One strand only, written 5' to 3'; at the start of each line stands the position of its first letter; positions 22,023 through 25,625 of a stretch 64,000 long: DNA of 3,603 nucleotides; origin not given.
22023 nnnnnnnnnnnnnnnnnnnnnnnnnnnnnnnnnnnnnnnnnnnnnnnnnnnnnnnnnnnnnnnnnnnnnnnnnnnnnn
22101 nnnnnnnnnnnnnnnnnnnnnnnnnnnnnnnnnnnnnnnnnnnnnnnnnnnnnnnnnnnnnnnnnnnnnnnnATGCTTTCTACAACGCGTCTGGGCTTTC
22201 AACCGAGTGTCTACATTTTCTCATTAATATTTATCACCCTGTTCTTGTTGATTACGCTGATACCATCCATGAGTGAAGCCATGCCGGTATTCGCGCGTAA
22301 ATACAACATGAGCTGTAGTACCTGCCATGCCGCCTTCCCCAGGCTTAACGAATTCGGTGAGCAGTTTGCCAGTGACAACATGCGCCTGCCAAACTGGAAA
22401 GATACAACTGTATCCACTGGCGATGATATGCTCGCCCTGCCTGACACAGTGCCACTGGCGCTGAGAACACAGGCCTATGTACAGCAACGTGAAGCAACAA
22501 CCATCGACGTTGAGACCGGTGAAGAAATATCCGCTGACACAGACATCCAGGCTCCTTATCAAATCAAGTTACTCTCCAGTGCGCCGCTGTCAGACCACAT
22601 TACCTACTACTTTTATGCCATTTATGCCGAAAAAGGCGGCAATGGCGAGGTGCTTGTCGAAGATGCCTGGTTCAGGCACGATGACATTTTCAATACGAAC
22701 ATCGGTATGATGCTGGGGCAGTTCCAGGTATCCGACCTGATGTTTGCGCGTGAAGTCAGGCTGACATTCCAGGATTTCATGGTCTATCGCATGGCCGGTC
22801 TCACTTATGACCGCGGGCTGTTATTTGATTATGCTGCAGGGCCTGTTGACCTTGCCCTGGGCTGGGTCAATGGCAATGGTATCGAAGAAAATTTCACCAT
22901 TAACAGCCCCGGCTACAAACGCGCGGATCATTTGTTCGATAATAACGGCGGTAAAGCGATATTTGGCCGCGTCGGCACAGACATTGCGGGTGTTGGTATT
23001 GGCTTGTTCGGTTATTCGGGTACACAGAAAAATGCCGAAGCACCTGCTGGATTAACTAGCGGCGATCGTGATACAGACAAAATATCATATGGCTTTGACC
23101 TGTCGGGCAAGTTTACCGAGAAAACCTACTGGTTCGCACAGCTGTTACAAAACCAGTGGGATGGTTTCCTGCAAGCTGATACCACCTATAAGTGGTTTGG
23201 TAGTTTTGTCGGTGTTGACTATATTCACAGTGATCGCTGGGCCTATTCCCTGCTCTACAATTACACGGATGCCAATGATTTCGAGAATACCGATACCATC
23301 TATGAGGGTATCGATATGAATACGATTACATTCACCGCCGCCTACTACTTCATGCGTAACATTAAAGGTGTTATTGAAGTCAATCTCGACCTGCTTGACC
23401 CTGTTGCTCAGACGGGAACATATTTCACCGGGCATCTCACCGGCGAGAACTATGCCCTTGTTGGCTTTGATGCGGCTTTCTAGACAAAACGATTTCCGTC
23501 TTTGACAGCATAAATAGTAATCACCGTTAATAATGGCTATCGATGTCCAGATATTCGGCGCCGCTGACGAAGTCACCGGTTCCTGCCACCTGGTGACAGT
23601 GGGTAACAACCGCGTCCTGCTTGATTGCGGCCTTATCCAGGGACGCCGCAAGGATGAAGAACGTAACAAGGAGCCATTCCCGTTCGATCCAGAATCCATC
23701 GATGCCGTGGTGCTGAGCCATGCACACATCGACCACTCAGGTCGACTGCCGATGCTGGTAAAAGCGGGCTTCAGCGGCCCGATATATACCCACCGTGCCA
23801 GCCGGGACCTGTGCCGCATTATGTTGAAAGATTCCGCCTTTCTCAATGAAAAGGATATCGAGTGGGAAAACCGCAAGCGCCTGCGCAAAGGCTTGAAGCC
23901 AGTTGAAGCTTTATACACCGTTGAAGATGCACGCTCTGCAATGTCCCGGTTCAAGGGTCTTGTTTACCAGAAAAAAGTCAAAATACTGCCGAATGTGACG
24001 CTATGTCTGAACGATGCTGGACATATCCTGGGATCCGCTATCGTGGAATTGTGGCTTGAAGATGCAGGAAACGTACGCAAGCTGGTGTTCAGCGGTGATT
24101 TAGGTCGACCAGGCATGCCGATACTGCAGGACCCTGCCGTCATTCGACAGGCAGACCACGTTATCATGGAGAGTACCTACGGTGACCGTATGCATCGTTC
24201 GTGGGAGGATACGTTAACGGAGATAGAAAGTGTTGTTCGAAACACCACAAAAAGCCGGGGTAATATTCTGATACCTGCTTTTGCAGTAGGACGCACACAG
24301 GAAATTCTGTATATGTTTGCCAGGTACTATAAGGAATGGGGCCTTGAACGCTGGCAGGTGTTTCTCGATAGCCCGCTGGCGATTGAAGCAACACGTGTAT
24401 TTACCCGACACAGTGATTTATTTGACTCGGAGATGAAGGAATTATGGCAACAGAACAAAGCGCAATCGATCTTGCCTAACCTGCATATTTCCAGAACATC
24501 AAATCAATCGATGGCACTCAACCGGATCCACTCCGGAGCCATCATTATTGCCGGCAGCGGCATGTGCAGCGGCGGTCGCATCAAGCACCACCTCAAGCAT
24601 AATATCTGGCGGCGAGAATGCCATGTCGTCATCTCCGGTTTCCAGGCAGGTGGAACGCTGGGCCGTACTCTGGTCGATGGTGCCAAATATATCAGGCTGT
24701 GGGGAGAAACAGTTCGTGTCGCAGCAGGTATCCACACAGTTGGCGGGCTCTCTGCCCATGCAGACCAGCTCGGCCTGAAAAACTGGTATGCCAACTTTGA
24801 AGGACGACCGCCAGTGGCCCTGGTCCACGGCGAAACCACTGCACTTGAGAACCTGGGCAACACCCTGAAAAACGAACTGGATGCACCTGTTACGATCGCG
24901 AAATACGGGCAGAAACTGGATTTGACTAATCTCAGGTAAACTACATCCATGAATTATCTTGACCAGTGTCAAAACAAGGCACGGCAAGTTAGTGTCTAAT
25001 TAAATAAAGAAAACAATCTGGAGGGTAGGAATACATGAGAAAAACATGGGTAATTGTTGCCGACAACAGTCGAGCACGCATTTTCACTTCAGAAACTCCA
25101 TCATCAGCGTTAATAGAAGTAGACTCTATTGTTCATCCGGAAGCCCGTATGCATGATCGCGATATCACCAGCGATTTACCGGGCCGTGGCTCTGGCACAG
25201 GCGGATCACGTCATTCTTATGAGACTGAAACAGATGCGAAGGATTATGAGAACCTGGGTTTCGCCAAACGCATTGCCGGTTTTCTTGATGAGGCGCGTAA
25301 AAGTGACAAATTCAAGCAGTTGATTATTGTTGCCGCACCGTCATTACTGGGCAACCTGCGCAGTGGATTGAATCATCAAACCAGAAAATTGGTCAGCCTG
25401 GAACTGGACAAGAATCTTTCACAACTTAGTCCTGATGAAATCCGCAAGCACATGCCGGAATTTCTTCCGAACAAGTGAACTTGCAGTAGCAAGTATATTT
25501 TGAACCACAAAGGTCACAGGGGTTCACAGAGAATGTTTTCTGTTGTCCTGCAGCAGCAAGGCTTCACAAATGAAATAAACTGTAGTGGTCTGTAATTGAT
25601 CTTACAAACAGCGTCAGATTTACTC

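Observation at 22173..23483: Cyc2-type fused cytochrome c-porin (candidate outer-membrane Fe(II) oxidase) with an intact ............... motif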

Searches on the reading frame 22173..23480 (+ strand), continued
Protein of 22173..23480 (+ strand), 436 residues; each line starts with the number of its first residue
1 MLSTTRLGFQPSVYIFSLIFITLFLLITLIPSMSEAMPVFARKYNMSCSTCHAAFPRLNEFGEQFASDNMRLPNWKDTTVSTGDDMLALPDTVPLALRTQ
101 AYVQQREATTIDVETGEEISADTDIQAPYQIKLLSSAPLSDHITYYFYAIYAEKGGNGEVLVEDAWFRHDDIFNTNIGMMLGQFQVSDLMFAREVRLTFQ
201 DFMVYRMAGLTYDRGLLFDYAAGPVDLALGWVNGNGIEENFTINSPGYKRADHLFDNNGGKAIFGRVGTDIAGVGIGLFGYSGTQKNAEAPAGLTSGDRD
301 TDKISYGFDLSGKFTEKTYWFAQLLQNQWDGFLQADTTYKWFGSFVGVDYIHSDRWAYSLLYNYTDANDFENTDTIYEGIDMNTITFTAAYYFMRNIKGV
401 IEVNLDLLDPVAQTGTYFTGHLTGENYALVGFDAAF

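Call 44: list_cluster_members(proteins=[P0124, P0130, P0138, P0139, P0143, P0152, P0259, P0267, P0269, P0271])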
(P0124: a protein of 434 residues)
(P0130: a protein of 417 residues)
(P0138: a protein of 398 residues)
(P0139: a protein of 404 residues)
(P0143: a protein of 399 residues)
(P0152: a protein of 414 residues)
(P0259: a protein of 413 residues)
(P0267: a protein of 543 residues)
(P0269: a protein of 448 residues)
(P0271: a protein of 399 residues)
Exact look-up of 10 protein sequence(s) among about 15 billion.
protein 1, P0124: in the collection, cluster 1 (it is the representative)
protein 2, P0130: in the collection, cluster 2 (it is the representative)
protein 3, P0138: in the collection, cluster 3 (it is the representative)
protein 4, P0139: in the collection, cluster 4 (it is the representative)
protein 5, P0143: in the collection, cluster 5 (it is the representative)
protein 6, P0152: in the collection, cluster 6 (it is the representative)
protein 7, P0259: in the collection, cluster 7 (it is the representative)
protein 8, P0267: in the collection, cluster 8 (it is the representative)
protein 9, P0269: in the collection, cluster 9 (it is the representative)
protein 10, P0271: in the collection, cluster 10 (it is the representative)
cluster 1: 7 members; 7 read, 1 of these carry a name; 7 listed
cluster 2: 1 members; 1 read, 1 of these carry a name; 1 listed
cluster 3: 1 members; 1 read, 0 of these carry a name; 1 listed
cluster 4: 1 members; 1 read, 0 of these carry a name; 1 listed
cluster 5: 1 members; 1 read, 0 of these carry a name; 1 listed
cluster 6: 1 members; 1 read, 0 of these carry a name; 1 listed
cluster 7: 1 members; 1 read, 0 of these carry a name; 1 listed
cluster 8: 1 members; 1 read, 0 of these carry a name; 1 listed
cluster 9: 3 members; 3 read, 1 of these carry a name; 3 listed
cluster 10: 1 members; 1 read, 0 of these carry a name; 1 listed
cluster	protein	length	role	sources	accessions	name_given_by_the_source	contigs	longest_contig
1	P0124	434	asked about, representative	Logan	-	-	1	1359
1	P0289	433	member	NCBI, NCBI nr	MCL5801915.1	MAG: hypothetical protein M1283_05290 [Gammaproteobacteria bacterium] | hypothetical protein [Gammaproteobacteria bacterium]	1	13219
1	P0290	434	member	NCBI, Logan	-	-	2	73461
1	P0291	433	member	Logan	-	-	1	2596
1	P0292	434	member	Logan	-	-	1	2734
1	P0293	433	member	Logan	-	-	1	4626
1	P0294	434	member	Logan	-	-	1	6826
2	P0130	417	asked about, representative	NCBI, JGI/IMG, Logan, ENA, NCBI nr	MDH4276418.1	MAG: hypothetical protein OEW08_15415 [Gammaproteobacteria bacterium] | hypothetical protein [Gammaproteobacteria bacterium]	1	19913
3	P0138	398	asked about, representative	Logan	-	-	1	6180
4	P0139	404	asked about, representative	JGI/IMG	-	-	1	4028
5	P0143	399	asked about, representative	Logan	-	-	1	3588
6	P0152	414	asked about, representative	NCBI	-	-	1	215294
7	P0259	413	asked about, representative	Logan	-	-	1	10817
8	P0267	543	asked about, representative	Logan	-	-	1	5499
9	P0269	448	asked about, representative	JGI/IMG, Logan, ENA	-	-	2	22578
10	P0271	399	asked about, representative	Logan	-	-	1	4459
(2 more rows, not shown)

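Call 49: find_related_loci(query=A4, collection=genome_contigs, flank=10000)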
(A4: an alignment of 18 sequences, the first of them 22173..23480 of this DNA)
Query A4 (436 aa) in genome_contigs; peptide patterns used: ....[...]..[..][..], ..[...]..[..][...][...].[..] (x = any residue, [..] = any of these).
600 stretches matched a pattern (row limit reached: there are more); 534 encode a relative of the query (tblastn E <= 1e-3); the best 80 are kept; 80 distinct loci.
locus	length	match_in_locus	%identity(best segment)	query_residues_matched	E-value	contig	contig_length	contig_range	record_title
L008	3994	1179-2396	85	31-436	0e+0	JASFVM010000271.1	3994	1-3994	MAG: Gammaproteobacteria bacterium isolate D1105M20metaG_Bin_313 D1105M20metaG_FD_scaffold_11334_c1, whole genome shotgu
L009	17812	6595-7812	80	31-436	0e+0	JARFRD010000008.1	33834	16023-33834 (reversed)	MAG: Gammaproteobacteria bacterium isolate MAG_Ve_Sed_41 k141_226428, whole genome shotgun sequence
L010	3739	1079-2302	79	29-436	0e+0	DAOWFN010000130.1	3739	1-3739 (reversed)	MAG TPA_asm: Gammaproteobacteria bacterium isolate CSMAG_1966 CSMAG_1966_k141_4325419_length_3739_cov_18.9628, whole gen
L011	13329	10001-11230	79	27-436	0e+0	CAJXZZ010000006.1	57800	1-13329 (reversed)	MAG TPA_asm: uncultured Gammaproteobacteria bacterium isolate SRR5242447_bin.13_MetaBAT_v2.12.1_MAG genome assembly, con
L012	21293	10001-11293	72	9-436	0e+0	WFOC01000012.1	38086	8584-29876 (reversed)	MAG: Gammaproteobacteria bacterium isolate S012_134 k151_139357, whole genome shotgun sequence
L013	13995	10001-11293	72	9-436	0e+0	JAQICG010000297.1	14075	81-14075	MAG: Gammaproteobacteria bacterium isolate GH5 k119_442040, whole genome shotgun sequence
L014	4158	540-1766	76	27-436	0e+0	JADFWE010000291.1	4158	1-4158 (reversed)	MAG: Proteobacteria bacterium isolate C4.bin.7 k83_1191264, whole genome shotgun sequence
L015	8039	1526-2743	76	31-436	0e+0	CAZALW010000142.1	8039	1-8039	MAG TPA_asm: uncultured Thiotrichaceae bacterium isolate SRP215229_co1_200 genome assembly, contig: NODE_6412_length_803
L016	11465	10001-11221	75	30-436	0e+0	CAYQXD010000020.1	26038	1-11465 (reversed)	MAG TPA_asm: uncultured Thiotrichaceae bacterium isolate SRP215229_co1_115 genome assembly, contig: NODE_1013_length_260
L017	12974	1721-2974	70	22-436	0e+0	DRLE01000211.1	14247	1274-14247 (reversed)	MAG TPA_asm: Gammaproteobacteria bacterium isolate HyVt-457 HyVt-457_k145_708548, whole genome shotgun sequence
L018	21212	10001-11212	71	31-436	0e+0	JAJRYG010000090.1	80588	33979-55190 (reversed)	MAG: Gammaproteobacteria bacterium isolate Dive96_bin3.258 k141_3950196, whole genome shotgun sequence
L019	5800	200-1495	65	3-436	0e+0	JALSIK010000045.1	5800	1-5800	MAG: Chromatiales bacterium isolate 354-166_metabat2_scaf2bin.031 354-166_scaffold_13125_c1, whole genome shotgun sequen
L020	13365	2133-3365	69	26-436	0e+0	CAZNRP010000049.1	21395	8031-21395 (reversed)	MAG TPA_asm: uncultured Thiohalophilus sp. isolate SRP128015_co1_353 genome assembly, contig: NODE_3266_length_21395_cov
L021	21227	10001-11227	68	34-436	0e+0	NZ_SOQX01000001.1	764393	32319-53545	Thiohalophilus thiocyanatoxydans strain DSM 16326 Ga0244672_101, whole genome shotgun sequence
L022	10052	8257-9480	68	29-436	0e+0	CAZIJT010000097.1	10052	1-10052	MAG TPA_asm: uncultured Thiohalophilus sp. isolate SRP128015_co3_249 genome assembly, contig: NODE_8072_length_10052_cov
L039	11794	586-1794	63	36-436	2e-179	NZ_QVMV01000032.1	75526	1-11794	Wenzhouxiangella sp. 15190 167, whole genome shotgun sequence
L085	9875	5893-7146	56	20-436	1e-151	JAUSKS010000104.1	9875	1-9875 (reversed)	MAG: Gallionellaceae bacterium isolate E14_metabat.bin.70 E14_k141_298813, whole genome shotgun sequence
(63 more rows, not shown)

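Call 72: search_protein_families(library=pfam, proteins=[L039:1798-2349:+, L021:7840-8451:-, L021:8501-8803:-], max_evalue=0.01)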
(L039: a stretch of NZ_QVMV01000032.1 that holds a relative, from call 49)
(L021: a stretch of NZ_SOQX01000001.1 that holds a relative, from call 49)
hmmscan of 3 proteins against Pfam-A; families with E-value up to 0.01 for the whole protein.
L039:1798-2349:+ (184 aa): 0 families

L021:7840-8451:- (204 aa): 6 families
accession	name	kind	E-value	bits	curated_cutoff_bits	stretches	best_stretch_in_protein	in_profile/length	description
PF00034.26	Cytochrom_C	-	1.3e-20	75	21.3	2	133-203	11-89/90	Cytochrome c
PF13442.11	Cytochrome_CBB3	-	9e-13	48.8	27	2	132-200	12-68/68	Cytochrome C oxidase, cbb3-type, subunit III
PF11845.13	Tll0287-like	-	9.7e-06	26.5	24.1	0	30-76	97-136/144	Tll0287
PF22113.1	Mtrc-MtrF_II-IV_dom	-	0.0041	17.1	30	0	27-45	149-167/176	Outer membrane cytochrome MtrC/MtrF-like, domains II/IV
PF14522.11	Cytochrome_C7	-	0.0043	17.3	24.8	0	29-48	36-55/67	Cytochrome c7 and related cytochrome c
PF09086.16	DUF1924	-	0.0087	16.8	22.5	0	29-47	21-39/96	Domain of unknown function (DUF1924)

L021:8501-8803:- (101 aa): 2 families
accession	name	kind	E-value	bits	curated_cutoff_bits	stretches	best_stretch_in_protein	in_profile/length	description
PF13442.11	Cytochrome_CBB3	-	6.4e-20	71.7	27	1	21-96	1-68/68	Cytochrome C oxidase, cbb3-type, subunit III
PF00034.26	Cytochrom_C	-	2.1e-09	39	21.3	1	24-98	2-88/90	Cytochrome c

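Call 90: find_encoding_contigs(protein=P0285, flank=6000, max_places=1)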
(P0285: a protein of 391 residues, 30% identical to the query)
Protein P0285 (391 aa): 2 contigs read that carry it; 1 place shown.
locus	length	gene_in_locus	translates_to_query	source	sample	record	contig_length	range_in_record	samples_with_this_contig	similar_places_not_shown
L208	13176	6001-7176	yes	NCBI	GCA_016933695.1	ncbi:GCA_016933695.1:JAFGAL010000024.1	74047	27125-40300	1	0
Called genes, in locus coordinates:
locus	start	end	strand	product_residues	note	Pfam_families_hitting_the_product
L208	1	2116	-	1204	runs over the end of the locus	PF00082:Peptidase_S8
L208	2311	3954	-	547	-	PF06505:XylR_N, PF02830:V4R, PF00158:Sigma54_activat, PF14532:Sigma54_activ_2, PF07724:AAA_2 (weak), PF00004:AAA (weak), PF25601:AAA_lid_14, PF02954:HTH_8, +1 more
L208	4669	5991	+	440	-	PF03264:Cytochrom_NNT (faint), PF14522:Cytochrome_C7 (faint), PF13435:Cytochrome_C554 (weak)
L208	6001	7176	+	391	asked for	-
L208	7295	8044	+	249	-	PF00106:adh_short, PF08659:KR, PF23441:SDR (weak), PF13561:adh_short_C2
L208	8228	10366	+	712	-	PF01640:Peptidase_C10, PF18911:PKD_4 (weak), PF00404:Dockerin_1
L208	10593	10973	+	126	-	PF03266:NTPase_1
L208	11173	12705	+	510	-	PF01523:PmbA_TldD_1st, PF19290:PmbA_TldD_2nd, PF19289:PmbA_TldD_3rd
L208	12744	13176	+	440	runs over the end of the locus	PF01523:PmbA_TldD_1st (weak), PF19290:PmbA_TldD_2nd (faint), PF19289:PmbA_TldD_3rd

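Call 91: find_encoding_contigs(protein=P0283, flank=6000, max_places=1)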
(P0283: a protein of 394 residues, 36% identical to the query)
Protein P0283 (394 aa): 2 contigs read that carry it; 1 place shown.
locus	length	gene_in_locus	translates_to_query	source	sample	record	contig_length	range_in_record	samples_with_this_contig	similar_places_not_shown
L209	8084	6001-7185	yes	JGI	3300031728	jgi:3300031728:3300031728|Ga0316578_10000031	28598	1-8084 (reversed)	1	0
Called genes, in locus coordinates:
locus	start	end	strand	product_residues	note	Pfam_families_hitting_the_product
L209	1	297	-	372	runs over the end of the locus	-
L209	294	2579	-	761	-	-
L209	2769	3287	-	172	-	PF12802:MarR_2, PF01047:MarR, PF01022:HTH_5 (weak), PF01978:TrmB (weak), PF09339:HTH_IclR, PF12840:HTH_20 (weak), PF13551:HTH_29 (faint)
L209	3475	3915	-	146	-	PF00472:RF-1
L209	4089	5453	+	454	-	PF14522:Cytochrome_C7 (faint), PF22113:Mtrc-MtrF_II-IV_dom (faint), PF13435:Cytochrome_C554 (weak)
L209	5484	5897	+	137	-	PF11964:SpoIIAA-like (faint)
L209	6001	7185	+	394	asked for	-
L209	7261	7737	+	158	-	PF02915:Rubrerythrin (faint)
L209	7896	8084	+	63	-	?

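Call 94: find_encoding_contigs(protein=P0275, flank=4000, max_places=1)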
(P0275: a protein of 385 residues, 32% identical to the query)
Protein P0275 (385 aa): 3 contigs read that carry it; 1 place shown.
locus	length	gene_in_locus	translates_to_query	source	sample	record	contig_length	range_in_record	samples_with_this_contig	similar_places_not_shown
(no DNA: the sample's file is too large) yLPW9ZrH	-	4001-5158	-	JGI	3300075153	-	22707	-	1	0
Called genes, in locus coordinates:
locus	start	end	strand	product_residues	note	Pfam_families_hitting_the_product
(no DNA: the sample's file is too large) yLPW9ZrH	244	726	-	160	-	PF02579:Nitro_FeMo-Co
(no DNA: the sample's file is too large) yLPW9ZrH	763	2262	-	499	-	PF14522:Cytochrome_C7 (faint), PF14537:Cytochrom_c3_2 (faint), PF22113:Mtrc-MtrF_II-IV_dom (faint), PF13435:Cytochrome_C554 (faint), PF13447:Multi-haem_cyto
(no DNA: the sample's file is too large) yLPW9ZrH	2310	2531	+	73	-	-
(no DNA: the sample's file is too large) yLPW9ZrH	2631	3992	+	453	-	PF14522:Cytochrome_C7 (faint), PF22113:Mtrc-MtrF_II-IV_dom (faint)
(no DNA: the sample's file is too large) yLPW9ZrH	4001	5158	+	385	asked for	-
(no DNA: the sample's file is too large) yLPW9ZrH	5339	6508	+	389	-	PF02350:Epimerase_2, PF13579:Glyco_trans_4_4 (faint)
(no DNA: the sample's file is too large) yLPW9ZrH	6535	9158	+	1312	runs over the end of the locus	PF10096:DUF2334, PF08532:Glyco_hydro_42M (faint)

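Call 95: find_encoding_contigs(protein=P0288, flank=4000, max_places=1)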
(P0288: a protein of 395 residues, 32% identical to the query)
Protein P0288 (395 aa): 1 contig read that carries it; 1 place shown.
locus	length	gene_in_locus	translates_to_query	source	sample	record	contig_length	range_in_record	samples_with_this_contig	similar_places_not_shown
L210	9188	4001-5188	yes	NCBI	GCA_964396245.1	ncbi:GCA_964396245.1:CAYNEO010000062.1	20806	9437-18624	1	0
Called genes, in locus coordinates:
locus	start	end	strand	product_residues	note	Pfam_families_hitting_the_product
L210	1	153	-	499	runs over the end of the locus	PF02446:Glyco_hydro_77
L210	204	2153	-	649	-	PF02922:CBM_48, PF00128:Alpha-amylase, PF02806:Alpha-amylase_C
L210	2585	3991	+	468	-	PF14522:Cytochrome_C7 (faint), PF14537:Cytochrom_c3_2 (faint), PF13435:Cytochrome_C554 (faint)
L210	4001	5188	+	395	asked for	-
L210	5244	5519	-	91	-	PF09860:DUF2087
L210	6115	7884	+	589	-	PF03169:OPT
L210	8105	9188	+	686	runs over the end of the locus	PF25174:Beta-prop_THOC3 (faint), PF26550:Tricorn_2nd (faint), PF07676:PD40 (faint), PF26549:Tricorn_N (weak), PF02129:Peptidase_S15 (faint), PF20434:BD-FAE, PF00326:Peptidase_S9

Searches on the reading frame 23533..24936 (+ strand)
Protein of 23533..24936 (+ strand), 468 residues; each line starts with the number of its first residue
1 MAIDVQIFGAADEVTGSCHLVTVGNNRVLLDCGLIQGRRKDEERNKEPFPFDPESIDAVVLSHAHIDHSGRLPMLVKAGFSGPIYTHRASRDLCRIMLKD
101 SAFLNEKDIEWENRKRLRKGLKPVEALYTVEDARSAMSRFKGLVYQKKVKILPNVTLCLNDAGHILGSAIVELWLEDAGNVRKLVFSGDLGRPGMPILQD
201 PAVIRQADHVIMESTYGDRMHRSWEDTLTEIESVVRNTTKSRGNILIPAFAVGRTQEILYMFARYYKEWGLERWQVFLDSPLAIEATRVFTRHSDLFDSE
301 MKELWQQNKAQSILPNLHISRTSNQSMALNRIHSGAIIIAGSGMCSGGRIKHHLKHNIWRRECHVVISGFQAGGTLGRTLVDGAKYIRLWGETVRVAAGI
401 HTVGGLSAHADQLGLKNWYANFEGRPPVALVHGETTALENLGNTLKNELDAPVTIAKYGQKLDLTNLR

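Call 14: search_protein_families(library=pfam, proteins=[window:23533-24936:+], max_evalue=0.001)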
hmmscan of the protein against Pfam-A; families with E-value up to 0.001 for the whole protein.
window:23533-24936:+ (468 aa): 5 families
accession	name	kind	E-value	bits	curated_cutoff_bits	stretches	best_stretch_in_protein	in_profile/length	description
PF10996.14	Beta-Casp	-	2e-37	128.8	27.7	1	255-380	1-120/120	Beta-Casp domain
PF07521.17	RMMBL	-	3.5e-13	49.8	21.6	1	394-453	2-60/63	Zn-dependent metallo-hydrolase RNA specificity domain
PF00753.33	Lactamase_B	-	3.8e-11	43.7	22.7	1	13-91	3-79/196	Metallo-beta-lactamase superfamily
PF12706.13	Lactamase_B_2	-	1.2e-09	38.5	27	1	26-126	1-110/200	Beta-lactamase superfamily domain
PF16661.11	Lactamase_B_6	-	8.8e-09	35.4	27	1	20-171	1-147/193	Metallo-beta-lactamase superfamily domain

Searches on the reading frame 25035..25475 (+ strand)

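Call 14: search_protein_families(library=pfam, proteins=[window:25035-25475:+], max_evalue=0.001)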
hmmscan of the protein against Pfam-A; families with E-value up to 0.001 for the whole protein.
window:25035-25475:+ (147 aa): 2 families
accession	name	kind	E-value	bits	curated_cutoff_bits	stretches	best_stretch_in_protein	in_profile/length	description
PF10116.14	Host_attach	-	1.5e-42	145.9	26.7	1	5-139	1-137/138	Protein required for attachment to host cells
PF18856.6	baeRF_family12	-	2.1e-36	126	27.7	1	3-140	1-138/138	Bacterial archaeo-eukaryotic release factor family 12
